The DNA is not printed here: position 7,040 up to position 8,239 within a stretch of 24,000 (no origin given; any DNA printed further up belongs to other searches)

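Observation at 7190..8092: Cassette-borne 300-aa HNH-motif protein with an unassigned C-terminal domain: candidate single-gene anti-phage or abortive-infection nuclease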

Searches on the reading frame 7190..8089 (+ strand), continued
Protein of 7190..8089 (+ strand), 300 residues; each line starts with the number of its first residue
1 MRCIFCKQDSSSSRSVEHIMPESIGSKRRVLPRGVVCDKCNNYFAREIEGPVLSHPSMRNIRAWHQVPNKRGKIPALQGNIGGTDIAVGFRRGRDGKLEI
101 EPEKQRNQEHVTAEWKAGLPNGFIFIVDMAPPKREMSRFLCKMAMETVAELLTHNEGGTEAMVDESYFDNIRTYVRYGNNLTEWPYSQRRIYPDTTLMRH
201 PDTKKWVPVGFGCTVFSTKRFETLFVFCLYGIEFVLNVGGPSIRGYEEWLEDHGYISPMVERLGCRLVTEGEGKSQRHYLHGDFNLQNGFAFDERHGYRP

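Call 29: fold_search(model_id=the predicted structure, library=pdb)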
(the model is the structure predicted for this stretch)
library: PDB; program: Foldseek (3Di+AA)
matches with E <= 10: 424; with E <= 0.001: 0
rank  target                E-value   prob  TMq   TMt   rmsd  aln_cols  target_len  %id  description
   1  5x9i_A                2.4e-01  0.06  0.10  0.10  20.1       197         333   13  Unique Choloylglycine Hydrolase(CGH) member Mutant (C1S) from Shewanella loihica PV-4 (released 2018-03-07)
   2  5edf                  2.4e-01  0.04  0.10  0.12  19.9       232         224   10  Crystal structure of the selenomethionine-substituted iron-regulated protein FrpD from Neisseria meningitidis (released 2017-02-01)
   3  6y2q_A                2.9e-01  0.09  0.11  0.10  16.3       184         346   14  Escherichia coli RnlA endoribonuclease (released 2021-05-12)
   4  5x8z_A                3.7e-01  0.05  0.10  0.09  19.6       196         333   12  Unique Choloylglycine Hydrolase(CGH) member from Shewanella loihica PV-4 (released 2018-03-07)
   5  9rs8_A                4.4e-01  0.04  0.12  0.10  15.1       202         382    9  human Fuzzy-Inturned (released 2025-07-30)
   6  3fss                  4.6e-01  0.04  0.11  0.14  19.7       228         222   11  Structure of the tandem PH domains of Rtt106 (released 2009-12-22)
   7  7q3e_C                4.9e-01  0.03  0.11  0.09  17.5       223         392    9  Structure of the mouse CPLANE-RSG1 complex (released 2022-04-06)
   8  5jea_H                5.2e-01  0.04  0.08  0.09  14.6       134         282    9  Structure of a cytoplasmic 11-subunit RNA exosome complex including Ski7, bound to RNA (released 2016-07-13)
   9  8fjp_A                5.2e-01  0.02  0.10  0.02  21.2       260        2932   12  Cryo-EM structure of native mosquito salivary gland surface protein 1 (SGS1) (released 2023-03-01)
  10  2dyb_A                5.2e-01  0.02  0.09  0.09  23.6       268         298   11  The crystal structure of human p40(phox) (released 2007-01-23)
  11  9rs9_B                5.8e-01  0.03  0.12  0.10  20.6       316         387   11  Rab23 in complex with Fuzzy-Inturned (released 2025-07-30)
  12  3tvv_B                5.8e-01  0.03  0.10  0.12  19.3       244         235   10  Structure of the tandem PH domains of Rtt106 (residues 68-315) (released 2012-02-01)
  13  4i8o_A                6.2e-01  0.06  0.11  0.10  16.6       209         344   14  Crystal structure of the toxin RnlA from Escherichia coli (released 2013-10-23)
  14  5jjv_A                6.5e-01  0.06  0.13  0.11  17.4       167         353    9  Crystal structure of XerH site-specific recombinase bound to palindromic difH substrate: post-cleavage complex (released 2016-12-28)
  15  9l0d_B                6.5e-01  0.03  0.12  0.08  21.8       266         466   11  Cryo-EM structure of the human MON1A/CCZ1/C18orf8 complex (released 2025-03-19)
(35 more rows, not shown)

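Call 49: fold_search(model_id=the predicted structure, library=viral)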
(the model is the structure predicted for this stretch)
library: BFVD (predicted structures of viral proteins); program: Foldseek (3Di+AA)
matches with E <= 10: 1040; with E <= 0.001: 0
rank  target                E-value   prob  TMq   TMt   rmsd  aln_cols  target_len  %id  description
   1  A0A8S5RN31            6.6e-02  0.08  0.11  0.11  19.2       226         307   17  Uncharacterized protein [virus sp. ctQiC1]
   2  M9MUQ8                7.5e-02  0.08  0.10  0.15  20.1       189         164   12  (no name in the UniProt tables at hand)
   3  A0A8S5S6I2            8.9e-02  0.06  0.09  0.10  27.0       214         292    8  dUTP diphosphatase [Myoviridae sp. ctqEN1]
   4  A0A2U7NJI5            1.1e-01  0.08  0.13  0.14  18.4       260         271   11  Uncharacterized protein [Pseudomonas phage PspYZU05]
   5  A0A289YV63            1.3e-01  0.07  0.12  0.10  23.6       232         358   12  Uncharacterized protein [Serratia phage vB_SmaM_ 2050HW]
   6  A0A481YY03            1.4e-01  0.09  0.13  0.05  15.4       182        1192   10  DNA topoisomerase 1 [Marseillevirus LCMAC202]
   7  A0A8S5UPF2            1.8e-01  0.10  0.09  0.17  17.4       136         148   12  Uncharacterized protein [Podoviridae sp. ctG4L18]
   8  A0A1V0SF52            1.9e-01  0.14  0.17  0.09  24.0       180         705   10  AAA family ATPase [Hokovirus HKV1]
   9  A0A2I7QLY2            2.0e-01  0.47  0.14  0.48   4.0        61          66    8  (no name in the UniProt tables at hand)
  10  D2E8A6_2              2.0e-01  0.03  0.10  0.04  24.9       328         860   10  (no name in the UniProt tables at hand)
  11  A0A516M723            2.1e-01  0.06  0.13  0.08  20.6       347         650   10  (no name in the UniProt tables at hand)
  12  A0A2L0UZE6            2.3e-01  0.10  0.13  0.21  14.0       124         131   11  Uncharacterized protein [Agrobacterium phage Atu_ph07]
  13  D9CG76                2.4e-01  0.04  0.10  0.14  18.6       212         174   11  (no name in the UniProt tables at hand)
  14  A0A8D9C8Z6            2.5e-01  0.54  0.12  0.27   5.5        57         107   21  Uncharacterized protein [uncultured marine phage]
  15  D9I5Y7                2.7e-01  0.16  0.11  0.23  19.2       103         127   11  Uncharacterized protein [Acinetobacter phage 133]
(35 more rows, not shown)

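Call 54: search_protein_families(library=pfam, proteins=[L041:9461-9928:+, L040:10869-12425:+, L035:10826-11359:+, L041:7363-9507:+, L008:6080-7672:+, L008:13523-16744:+, L016:8389-9996:+, L026:6410-8629:+, L038:12125-12658:-, L045:3004-3966:+], max_evalue=0.001)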
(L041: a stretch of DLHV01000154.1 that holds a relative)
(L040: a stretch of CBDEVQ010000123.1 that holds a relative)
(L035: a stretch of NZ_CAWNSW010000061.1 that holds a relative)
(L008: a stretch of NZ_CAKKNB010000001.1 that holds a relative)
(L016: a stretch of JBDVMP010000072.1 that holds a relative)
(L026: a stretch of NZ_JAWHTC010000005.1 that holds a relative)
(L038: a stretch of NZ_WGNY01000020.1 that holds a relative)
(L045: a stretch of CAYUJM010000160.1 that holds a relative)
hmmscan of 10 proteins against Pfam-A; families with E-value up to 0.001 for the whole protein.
L041:9461-9928:+ (156 aa): 1 family
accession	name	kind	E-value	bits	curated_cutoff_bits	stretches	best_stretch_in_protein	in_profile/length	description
PF04266.20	ASCH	-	7e-05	23.9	21.2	1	25-86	1-62/103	ASCH domain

L040:10869-12425:+ (519 aa): 0 families

L035:10826-11359:+ (178 aa): 8 families
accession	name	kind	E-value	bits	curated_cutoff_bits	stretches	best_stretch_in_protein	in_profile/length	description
PF13207.12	AAA_17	-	1.8e-16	61.1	27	1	11-131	2-129/136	AAA domain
PF13238.12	AAA_18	-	2.3e-08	35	29.4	1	7-133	1-119/128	AAA domain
PF00406.28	ADK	-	0.00012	22.7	26.8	1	10-123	2-121/151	Adenylate kinase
PF13401.12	AAA_22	-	0.00018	22.3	27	1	3-31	4-32/130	AAA domain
PF13191.12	AAA_16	-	0.00029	21.8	32.6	0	5-31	25-51/167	AAA ATPase domain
PF13173.12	AAA_14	-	0.00057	20.3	27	0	4-48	2-47/129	AAA domain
PF02223.23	Thymidylate_kin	-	0.00067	19.8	27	0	11-43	3-33/185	Thymidylate kinase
PF20720.3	nSTAND3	-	0.00093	19.4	27.2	0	2-38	15-51/155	Novel STAND NTPase 3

L041:7363-9507:+ (715 aa): 4 families
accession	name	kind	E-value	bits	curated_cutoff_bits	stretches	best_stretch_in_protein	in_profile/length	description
PF13470.12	PIN_3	-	2.2e-06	28.9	27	1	177-293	4-113/115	PIN domain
PF00583.31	Acetyltransf_1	-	4.5e-06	27.4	20.7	1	55-104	34-85/116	Acetyltransferase (GNAT) family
PF13673.13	Acetyltransf_10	-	7.4e-06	26.4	23.6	1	56-135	32-110/128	Acetyltransferase (GNAT) domain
PF13508.13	Acetyltransf_7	-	0.00045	21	27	1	57-133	5-83/84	Acetyltransferase (GNAT) domain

L008:6080-7672:+ (531 aa): 2 families
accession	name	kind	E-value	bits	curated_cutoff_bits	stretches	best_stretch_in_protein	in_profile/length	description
PF02384.22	N6_Mtase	-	1e-105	354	20.4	1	172-491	2-311/311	N-6 DNA Methylase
PF12161.14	HsdM_N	-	8e-23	82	24.5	1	16-158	1-133/135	HsdM N-terminal domain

L008:13523-16744:+ (1074 aa): 5 families
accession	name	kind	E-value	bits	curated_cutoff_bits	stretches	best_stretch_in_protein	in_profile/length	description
PF11867.13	T1RH-like_C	-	1e-124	416.6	26.8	1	742-1069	1-327/329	Type I restriction enzyme HindI endonuclease subunit-like, C-terminal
PF18766.7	SWI2_SNF2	-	1.6e-76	257.3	26.7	1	273-556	1-219/221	SWI2/SNF2 ATPase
PF04313.20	HSDR_N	-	9.6e-48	163.1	25.1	1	8-214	2-197/198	Type I restriction enzyme R protein N terminus (HSDR_N)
PF22679.2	T1R_D3-like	-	6.3e-23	82.4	27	1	656-725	85-156/158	Type I restriction enzyme subunit R domain 3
PF04851.21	ResIII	-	1.1e-15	58.3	22.5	1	272-426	6-146/164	Type III restriction enzyme, res subunit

L016:8389-9996:+ (536 aa): 0 families

L026:6410-8629:+ (740 aa): 8 families
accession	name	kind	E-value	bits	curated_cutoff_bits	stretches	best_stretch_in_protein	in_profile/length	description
PF02518.31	HATPase_c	-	1e-27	97.2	26.4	1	483-595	1-108/111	Histidine kinase-, DNA gyrase B-, and HSP90-like ATPase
PF00072.30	Response_reg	-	1.6e-26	93.1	30.2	1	622-732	1-110/111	Response regulator receiver domain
PF00512.31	HisKA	-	6.3e-22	77.8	26.9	1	371-436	1-66/66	His Kinase A (phospho-acceptor) domain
PF13426.13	PAS_9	-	1.2e-19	70.9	27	1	247-350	2-103/103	PAS domain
PF08448.16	PAS_4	-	5.3e-15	56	23.1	1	244-350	3-107/110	PAS fold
PF00989.32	PAS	-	4.5e-14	52.9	22.6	1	241-348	6-113/113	PAS fold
PF08447.18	PAS_3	-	1.5e-06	28.8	25.6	1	259-340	2-84/89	PAS fold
PF13188.13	PAS_8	-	0.00051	20.3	21.8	0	240-286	5-52/65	PAS domain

L038:12125-12658:- (178 aa): 7 families
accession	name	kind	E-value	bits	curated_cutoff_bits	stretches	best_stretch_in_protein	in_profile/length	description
PF13238.12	AAA_18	-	5.1e-10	40.3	29.4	1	3-138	1-122/128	AAA domain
PF13207.12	AAA_17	-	1.9e-07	31.9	27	1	7-129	2-123/136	AAA domain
PF13191.12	AAA_16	-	1.9e-05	25.6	32.6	1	3-111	27-137/167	AAA ATPase domain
PF01712.25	dNK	-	3.6e-05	24.1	27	0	3-23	1-21/203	Deoxynucleoside kinase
PF13401.12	AAA_22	-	4.4e-05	24.2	27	1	2-118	7-125/130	AAA domain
PF13671.12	AAA_33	-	7e-05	23.6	27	1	3-130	2-121/143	AAA domain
PF13521.12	AAA_28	-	0.00028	21.6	27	1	3-69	2-62/164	AAA domain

L045:3004-3966:+ (321 aa): 0 families

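Call 57: search_protein_families(library=padloc, alignment_id=A4, max_evalue=0.00001)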
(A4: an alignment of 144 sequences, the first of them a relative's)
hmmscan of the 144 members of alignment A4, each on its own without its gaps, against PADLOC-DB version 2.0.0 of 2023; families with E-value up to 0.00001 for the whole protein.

A. member 1, L001:7524-7985:+ (154 aa): 0 families

B. families by the number of members that match (of 144 scanned): 473 families (the first 25 are shown)
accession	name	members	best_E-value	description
PDLC03019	MTase_I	5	1.8e-176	Type I methyltransferase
PDLC03032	MTase_I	5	1.3e-84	Type I methyltransferase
PDLC04134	mad2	4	1.1e-50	mads_2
PDLC00292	PtuA1|PtuA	4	3.4e-46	AAA ATPase domain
PDLC00288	PtuA1|PtuA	4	2e-37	AAA ATPase domain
PDLC03022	MTase_I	3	8.1e-159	Type I methyltransferase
PDLC03035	MTase_I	3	2.6e-114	Type I methyltransferase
PDLC03027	MTase_I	3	5.4e-106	Type I methyltransferase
PDLC03240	MTase_II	3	3.3e-103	Type II methyltransferase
PDLC03031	MTase_I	3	2.6e-89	Type I methyltransferase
PDLC03086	Specificity_I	3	4.8e-85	Type I specificity subunit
PDLC03089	Specificity_I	3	3.4e-79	Type I specificity subunit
PDLC03020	MTase_I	3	7.6e-77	Type I methyltransferase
PDLC03168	Specificity_I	3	1.1e-75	Type I specificity subunit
PDLC03068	Specificity_I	3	1.3e-61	Type I specificity subunit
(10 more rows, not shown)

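Call 58: search_protein_families(library=pfam, alignment_id=A4, max_evalue=0.00001)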
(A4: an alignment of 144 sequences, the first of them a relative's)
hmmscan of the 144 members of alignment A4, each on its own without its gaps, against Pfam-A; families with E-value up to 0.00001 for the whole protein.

A. member 1, L001:7524-7985:+ (154 aa): 1 family
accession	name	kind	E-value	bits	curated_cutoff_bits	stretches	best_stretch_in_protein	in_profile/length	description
PF00210.30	Ferritin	-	2.5e-25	89.5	24.5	1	16-154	3-138/142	Ferritin-like domain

B. families by the number of members that match (of 144 scanned): 114 families (the first 25 are shown)
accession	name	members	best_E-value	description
PF02384.22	N6_Mtase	3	6.4e-107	N-6 DNA Methylase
PF12161.14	HsdM_N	3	4.6e-23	HsdM N-terminal domain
PF01420.25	Methylase_S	3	1.7e-16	Type I restriction modification DNA specificity domain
PF04851.21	ResIII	3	9e-16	Type III restriction enzyme, res subunit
PF13508.13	Acetyltransf_7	3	1.4e-14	Acetyltransferase (GNAT) domain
PF00583.31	Acetyltransf_1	3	3e-14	Acetyltransferase (GNAT) family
PF01381.28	HTH_3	3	2.6e-13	Helix-turn-helix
PF11867.13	T1RH-like_C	2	8e-125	Type I restriction enzyme HindI endonuclease subunit-like, C-terminal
PF16263.11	DUF4917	2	4.4e-95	Domain of unknown function (DUF4917)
PF10282.15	Lactonase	2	1.2e-82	Lactonase, 7-bladed beta-propeller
PF18766.7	SWI2_SNF2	2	3.3e-76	SWI2/SNF2 ATPase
PF00330.25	Aconitase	2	1.3e-73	Aconitase family (aconitate hydratase)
PF04313.20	HSDR_N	2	8.3e-50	Type I restriction enzyme R protein N terminus (HSDR_N)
PF07992.20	Pyr_redox_2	2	1.1e-49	Pyridine nucleotide-disulphide oxidoreductase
PF22679.2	T1R_D3-like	2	4.4e-23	Type I restriction enzyme subunit R domain 3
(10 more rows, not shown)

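Call 59: search_protein_families(library=padloc, proteins=[L008:7665-8963:+, L008:8959-9957:+, L018:6939-8864:+, L018:8870-9958:+, L018:10897-11916:+, L016:8389-9996:+, L024:10953-12359:+, L026:8699-9985:+, L013:1667-2914:+, L017:11174-13288:+], max_evalue=0.0001)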
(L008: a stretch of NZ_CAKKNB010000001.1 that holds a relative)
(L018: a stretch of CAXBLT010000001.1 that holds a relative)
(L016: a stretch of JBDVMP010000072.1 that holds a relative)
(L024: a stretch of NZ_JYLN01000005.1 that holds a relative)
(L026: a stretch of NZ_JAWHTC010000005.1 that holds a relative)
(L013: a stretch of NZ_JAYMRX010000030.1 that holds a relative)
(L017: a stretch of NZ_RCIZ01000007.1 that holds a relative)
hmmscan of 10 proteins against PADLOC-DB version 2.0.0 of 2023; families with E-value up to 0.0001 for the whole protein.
L008:7665-8963:+ (433 aa): 93 families (the best 25 are shown)
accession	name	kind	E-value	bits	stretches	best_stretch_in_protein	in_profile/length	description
PDLC03086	Specificity_I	-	4.8e-85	284.2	1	38-427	35-449/458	Type I specificity subunit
PDLC03089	Specificity_I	-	3.4e-79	265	3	12-249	5-251/446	Type I specificity subunit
PDLC03168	Specificity_I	-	1.1e-75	253.9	1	12-427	5-449/459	Type I specificity subunit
PDLC03138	Specificity_I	-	7.5e-68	227.7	1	81-423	157-484/485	Type I specificity subunit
PDLC03068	Specificity_I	-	1.3e-61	207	1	38-426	30-399/403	Type I specificity subunit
PDLC03136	Specificity_I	-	4e-57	191.7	2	125-260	20-155/316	Type I specificity subunit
PDLC03099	Specificity_I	-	7.5e-57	191.3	1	74-430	48-398/405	Type I specificity subunit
PDLC03066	Specificity_I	-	2.1e-50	169.8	1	42-431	48-440/441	Type I specificity subunit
PDLC03154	Specificity_I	-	1.3e-47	161.2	2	240-424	195-395/406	Type I specificity subunit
PDLC03092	Specificity_I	-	1e-43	148.2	1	107-422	94-395/397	Type I specificity subunit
PDLC03161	Specificity_I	-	7.6e-38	128.4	1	253-430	219-404/405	Type I specificity subunit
PDLC03108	Specificity_I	-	9.1e-36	122.1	2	8-198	240-429/452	Type I specificity subunit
PDLC03184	Specificity_I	-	1e-35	121.5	1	237-393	7-165/554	Type I specificity subunit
PDLC03107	Specificity_I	-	1e-31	108.4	2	9-200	192-388/392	Type I specificity subunit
PDLC03164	Specificity_I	-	7.4e-31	105.9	2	233-430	215-402/409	Type I specificity subunit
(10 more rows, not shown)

L008:8959-9957:+ (333 aa): 2 families
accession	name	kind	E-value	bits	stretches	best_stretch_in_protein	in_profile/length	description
PDLC04961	PDC-S21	-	1.7e-104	347.7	1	1-332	9-330/336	-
PDLC04960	PDC-S21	-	1.7e-54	183.6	1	17-330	20-334/336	-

L018:6939-8864:+ (642 aa): 85 families (the best 25 are shown)
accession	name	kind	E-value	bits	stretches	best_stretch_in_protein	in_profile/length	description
PDLC00293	PtuA1|PtuA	-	2.9e-52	176.3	1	1-572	1-471/527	AAA ATPase domain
PDLC00289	PtuA1|PtuA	-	7.9e-23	79.1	2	411-581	225-388/404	AAA ATPase domain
PDLC00302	PtuA1|PtuA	-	5.1e-22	76.3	1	399-570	331-503/576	AAA ATPase domain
PDLC02913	ATPase_I-A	-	4.6e-19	66.9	1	436-583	365-499/508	-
PDLC00271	PtuA1|PtuA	-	5.3e-19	67.1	1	436-583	280-410/421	AAA ATPase domain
PDLC00299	PtuA1|PtuA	-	1.3e-18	65.3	1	436-585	379-520/535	AAA ATPase domain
PDLC00294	PtuA1|PtuA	-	1.8e-18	64.5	1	407-562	332-482/548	AAA ATPase domain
PDLC00281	PtuA1|PtuA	-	6.1e-17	59.9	1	436-576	291-429/448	AAA ATPase domain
PDLC00305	PtuA1|PtuA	-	2e-16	58.3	1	432-556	242-362/392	AAA ATPase domain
PDLC00284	PtuA1|PtuA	-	7.4e-16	56.1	1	434-584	391-534/545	AAA ATPase domain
PDLC00265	PtuA1|PtuA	-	2.4e-15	54.6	1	389-556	281-445/479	AAA ATPase domain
PDLC02980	AriA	-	9.8e-15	53.3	1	44-485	3-304/304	-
PDLC00283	PtuA1|PtuA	-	1.8e-14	51.7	1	370-499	232-359/448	AAA ATPase domain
PDLC00273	PtuA1|PtuA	-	3e-14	50.8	1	396-512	185-297/375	AAA ATPase domain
PDLC04244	PDC-M01A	-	4.3e-14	50.2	1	433-541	345-447/482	-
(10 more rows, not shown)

L018:8870-9958:+ (363 aa): 38 families (the best 25 are shown)
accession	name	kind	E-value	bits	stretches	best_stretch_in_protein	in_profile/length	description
PDLC04264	PDC-M01B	-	3.1e-16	58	1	128-216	69-143/282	-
PDLC04743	PDC-M62B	-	1.5e-15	55.7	1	48-298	28-255/328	-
PDLC04256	PDC-M01B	-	1.8e-15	55.3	1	132-218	79-150/285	-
PDLC04266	PDC-M01B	-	2.8e-15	54.7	1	121-218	57-138/281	-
PDLC04255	PDC-M01B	-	3.8e-15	54.3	1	131-217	80-151/285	-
PDLC04248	PDC-M01B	-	5.9e-14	50.5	1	153-216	22-77/216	-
PDLC04253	PDC-M01B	-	8.5e-14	49.6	1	154-216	94-148/366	-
PDLC04259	PDC-M01B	-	2e-13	49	1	133-216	64-137/277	-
PDLC04251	PDC-M01B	-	4.7e-12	43.9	1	118-216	62-141/279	-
PDLC04267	PDC-M01B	-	1.5e-11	42.5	1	159-217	86-136/275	-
PDLC04247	PDC-M01B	-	2.1e-11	42.2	1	132-216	73-143/286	-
PDLC04252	PDC-M01B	-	6.9e-11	39.8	1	154-216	84-138/294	-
PDLC04270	PDC-M01B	-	1e-10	39.5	1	167-216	97-139/280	-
PDLC04265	PDC-M01B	-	8.2e-10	36.5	1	119-223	48-140/277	-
PDLC04246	PDC-M01B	-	2.4e-09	35.3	1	119-215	54-134/280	-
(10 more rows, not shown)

L018:10897-11916:+ (340 aa): 0 families

L016:8389-9996:+ (536 aa): 0 families

L024:10953-12359:+ (469 aa): 1 family
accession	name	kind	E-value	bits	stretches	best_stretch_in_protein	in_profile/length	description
PDLC03829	ZacB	-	1.7e-08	31.8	1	15-129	228-339/586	-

L026:8699-9985:+ (429 aa): 0 families

L013:1667-2914:+ (416 aa): 10 families
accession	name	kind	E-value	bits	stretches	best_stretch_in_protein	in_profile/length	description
PDLC04954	PDC-S19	-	3e-137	455.4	1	89-414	3-328/330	-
PDLC04955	PDC-S19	-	1.7e-31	107.7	2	93-267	9-161/338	-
PDLC04952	PDC-S19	-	2.4e-29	100.9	2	91-143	4-56/328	-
PDLC04953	PDC-S19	-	9.5e-25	85.7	1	93-306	8-207/333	-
PDLC04949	PDC-S19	-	1.4e-21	75.2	2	92-142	7-57/334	-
PDLC04948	PDC-S19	-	1.5e-10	39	1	91-303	11-211/325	-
PDLC04951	PDC-S19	-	1.6e-10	38.7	1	94-142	7-55/357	-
PDLC04950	PDC-S19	-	5.4e-10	37.1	1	92-287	8-186/353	-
PDLC04947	PDC-S19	-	7.2e-07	26.8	0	96-142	11-57/355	-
PDLC01688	DUF3644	-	3.1e-06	25.3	1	124-231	33-126/149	DUF3644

L017:11174-13288:+ (705 aa): 0 families

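Call 60: find_encoding_contigs(protein=P0064, flank=8000, max_places=4)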
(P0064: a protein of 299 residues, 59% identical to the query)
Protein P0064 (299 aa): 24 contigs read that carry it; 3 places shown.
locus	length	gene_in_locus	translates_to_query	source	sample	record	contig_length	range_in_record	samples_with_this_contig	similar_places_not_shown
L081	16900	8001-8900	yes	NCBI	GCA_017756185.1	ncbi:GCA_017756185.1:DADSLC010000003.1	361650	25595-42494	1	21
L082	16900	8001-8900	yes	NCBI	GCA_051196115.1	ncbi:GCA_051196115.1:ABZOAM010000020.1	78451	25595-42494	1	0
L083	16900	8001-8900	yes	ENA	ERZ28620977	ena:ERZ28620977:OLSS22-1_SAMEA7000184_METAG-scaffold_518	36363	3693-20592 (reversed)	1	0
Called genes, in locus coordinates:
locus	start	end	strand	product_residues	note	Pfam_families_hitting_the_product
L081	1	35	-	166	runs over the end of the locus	PF11072:DUF2859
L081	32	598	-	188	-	PF01464:SLT (faint)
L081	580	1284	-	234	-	-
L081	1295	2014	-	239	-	-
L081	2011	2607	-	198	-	-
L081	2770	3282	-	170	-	PF12101:DUF3577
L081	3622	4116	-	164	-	-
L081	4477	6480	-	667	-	PF01751:Toprim, PF01131:Topoisom_bac, PF01396:Zn_ribbon_Top1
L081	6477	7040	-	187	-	-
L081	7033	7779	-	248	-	PF08900:AcaB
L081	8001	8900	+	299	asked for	PF14279:HNH_5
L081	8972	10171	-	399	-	-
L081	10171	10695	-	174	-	PF11198:DUF2857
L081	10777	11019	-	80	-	PF01258:zf-dskA_traR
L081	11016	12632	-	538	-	-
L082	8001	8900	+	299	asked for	PF14279:HNH_5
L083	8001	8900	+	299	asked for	PF14279:HNH_5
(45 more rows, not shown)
